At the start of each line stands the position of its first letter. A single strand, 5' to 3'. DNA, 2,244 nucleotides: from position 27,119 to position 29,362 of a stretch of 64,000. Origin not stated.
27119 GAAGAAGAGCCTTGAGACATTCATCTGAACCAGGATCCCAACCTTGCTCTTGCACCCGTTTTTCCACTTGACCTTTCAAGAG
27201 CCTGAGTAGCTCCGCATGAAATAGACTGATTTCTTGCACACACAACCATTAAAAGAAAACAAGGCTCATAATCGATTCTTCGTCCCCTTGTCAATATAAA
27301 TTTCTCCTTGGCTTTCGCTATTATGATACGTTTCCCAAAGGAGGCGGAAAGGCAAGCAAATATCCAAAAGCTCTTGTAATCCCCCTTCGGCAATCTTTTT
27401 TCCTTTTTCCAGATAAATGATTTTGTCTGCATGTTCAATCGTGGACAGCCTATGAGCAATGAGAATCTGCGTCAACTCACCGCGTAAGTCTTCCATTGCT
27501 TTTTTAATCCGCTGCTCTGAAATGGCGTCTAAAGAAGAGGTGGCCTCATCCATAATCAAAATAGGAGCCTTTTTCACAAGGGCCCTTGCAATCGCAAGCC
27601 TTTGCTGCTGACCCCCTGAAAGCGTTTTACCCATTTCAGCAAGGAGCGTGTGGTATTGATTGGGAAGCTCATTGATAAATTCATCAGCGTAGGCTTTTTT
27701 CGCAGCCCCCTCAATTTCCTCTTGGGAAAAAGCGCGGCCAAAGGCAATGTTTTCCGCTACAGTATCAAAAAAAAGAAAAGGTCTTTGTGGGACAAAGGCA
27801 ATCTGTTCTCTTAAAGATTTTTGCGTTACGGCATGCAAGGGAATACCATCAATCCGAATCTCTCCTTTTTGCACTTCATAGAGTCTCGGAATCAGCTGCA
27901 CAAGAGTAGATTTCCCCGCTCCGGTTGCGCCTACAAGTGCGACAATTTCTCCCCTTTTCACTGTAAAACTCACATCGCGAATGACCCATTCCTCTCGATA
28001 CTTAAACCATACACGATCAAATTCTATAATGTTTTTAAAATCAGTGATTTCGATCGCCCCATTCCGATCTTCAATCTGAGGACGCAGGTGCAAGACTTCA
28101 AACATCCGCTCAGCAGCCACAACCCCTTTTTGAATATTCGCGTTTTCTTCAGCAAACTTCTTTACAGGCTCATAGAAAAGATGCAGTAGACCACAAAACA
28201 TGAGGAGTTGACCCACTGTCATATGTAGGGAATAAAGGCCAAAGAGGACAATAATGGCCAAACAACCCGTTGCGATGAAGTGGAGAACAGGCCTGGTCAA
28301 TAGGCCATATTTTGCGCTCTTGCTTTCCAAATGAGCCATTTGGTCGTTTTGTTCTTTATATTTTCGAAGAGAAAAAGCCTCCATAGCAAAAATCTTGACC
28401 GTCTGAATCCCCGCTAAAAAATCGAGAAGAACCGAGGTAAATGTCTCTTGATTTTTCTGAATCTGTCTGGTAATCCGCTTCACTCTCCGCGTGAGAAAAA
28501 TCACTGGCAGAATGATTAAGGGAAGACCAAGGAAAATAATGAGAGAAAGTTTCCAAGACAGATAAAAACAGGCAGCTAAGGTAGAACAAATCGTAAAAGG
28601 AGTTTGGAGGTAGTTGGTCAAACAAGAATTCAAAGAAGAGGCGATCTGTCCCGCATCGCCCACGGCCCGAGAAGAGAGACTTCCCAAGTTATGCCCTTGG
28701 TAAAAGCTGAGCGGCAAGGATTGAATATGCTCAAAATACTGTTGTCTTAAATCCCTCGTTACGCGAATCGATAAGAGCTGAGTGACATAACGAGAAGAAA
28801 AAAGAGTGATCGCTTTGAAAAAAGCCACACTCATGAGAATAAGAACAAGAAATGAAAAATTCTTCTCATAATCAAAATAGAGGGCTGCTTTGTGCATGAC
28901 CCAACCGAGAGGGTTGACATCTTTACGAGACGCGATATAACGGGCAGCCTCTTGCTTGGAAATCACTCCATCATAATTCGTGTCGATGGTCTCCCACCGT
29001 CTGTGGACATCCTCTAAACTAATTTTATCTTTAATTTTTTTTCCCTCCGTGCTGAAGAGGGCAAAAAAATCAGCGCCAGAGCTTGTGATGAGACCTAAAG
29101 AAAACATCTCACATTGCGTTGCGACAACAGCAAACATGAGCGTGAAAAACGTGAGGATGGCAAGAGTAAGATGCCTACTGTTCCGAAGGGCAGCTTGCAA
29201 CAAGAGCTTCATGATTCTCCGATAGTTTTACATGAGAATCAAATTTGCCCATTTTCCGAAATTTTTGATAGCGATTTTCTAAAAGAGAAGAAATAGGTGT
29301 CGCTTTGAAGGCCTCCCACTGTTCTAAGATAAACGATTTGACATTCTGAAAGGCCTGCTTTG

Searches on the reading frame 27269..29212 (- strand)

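Call 48: search_protein_families(library=ncbifam, proteins=[window:27269-29212:-], max_evalue=0.00001)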
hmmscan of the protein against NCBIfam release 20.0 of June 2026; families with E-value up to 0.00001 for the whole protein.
window:27269-29212:- (648 aa): 187 families (the best 25 are shown)
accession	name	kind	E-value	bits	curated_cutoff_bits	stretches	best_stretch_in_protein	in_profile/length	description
TIGR02203.1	MsbA_lipidA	equivalog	8.9e-129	430.6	602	1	115-617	50-557/572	lipid A export permease/ATP-binding protein MsbA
TIGR02204.1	MsbA_rel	hypoth_equivalog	3e-116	389.4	780.4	1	122-618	60-564/576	ABC transporter, permease/ATP-binding protein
NF045513.1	HepA_fam_ABC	equivalog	2.1e-115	386.5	725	1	117-617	93-597/610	heterocyst formation ABC transporter subunit HepA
NF008381.0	PRK11176.1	equivalog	2.4e-112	376.2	867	1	119-617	64-567/582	lipid A ABC transporter ATP-binding protein/permease MsbA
NF052233.1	CphA_assoc_ABC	equivalog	2.5e-105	353.5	880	1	122-618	232-732/766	cyanophycin metabolism-associated ABC transporter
TIGR00958.1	3a01208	subfamily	2e-101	340.4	874.6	1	107-616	193-701/711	antigen peptide transporter 2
NF010178.0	PRK13657.1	equivalog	1.7e-93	314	733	1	123-618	59-559/588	glucan ABC transporter ATP-binding protein/ permease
TIGR02857.1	CydD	equivalog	2.2e-91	307.4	435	1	118-601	42-529/529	thiol reductant ABC exporter subunit CydD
TIGR01846.1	type_I_sec_HlyB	subfamily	8.5e-91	305.3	725.55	1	122-626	181-689/694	type I secretion system permease/ATPase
TIGR03796.1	NHLM_micro_ABC1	equivalog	8.1e-85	285.4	853.3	1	121-617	196-700/710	NHLP family bacteriocin export ABC transporter peptidase/permease/ATPase subunit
TIGR01193.1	bacteriocin_ABC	subfamily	1.1e-84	285.3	523.85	1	119-617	195-697/708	peptide cleavage/export ABC transporter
TIGR03797.1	NHLM_micro_ABC2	equivalog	4.5e-82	276.6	709.4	1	122-616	178-672/686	NHLP bacteriocin export ABC transporter permease/ATPase subunit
TIGR03375.1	type_I_sec_LssB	subfamily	1.6e-81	274.6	693.1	1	127-616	196-689/696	type I secretion system permease/ATPase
NF008056.1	PRK10790.1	equivalog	7.2e-80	269.1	746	1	127-617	72-563/584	SmdB family multidrug efflux ABC transporter permease/ATP-binding protein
TIGR01192.1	chvA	subfamily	5.2e-73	246.6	585.4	1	120-617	56-558/585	glucan export ABC transporter ATP-binding protein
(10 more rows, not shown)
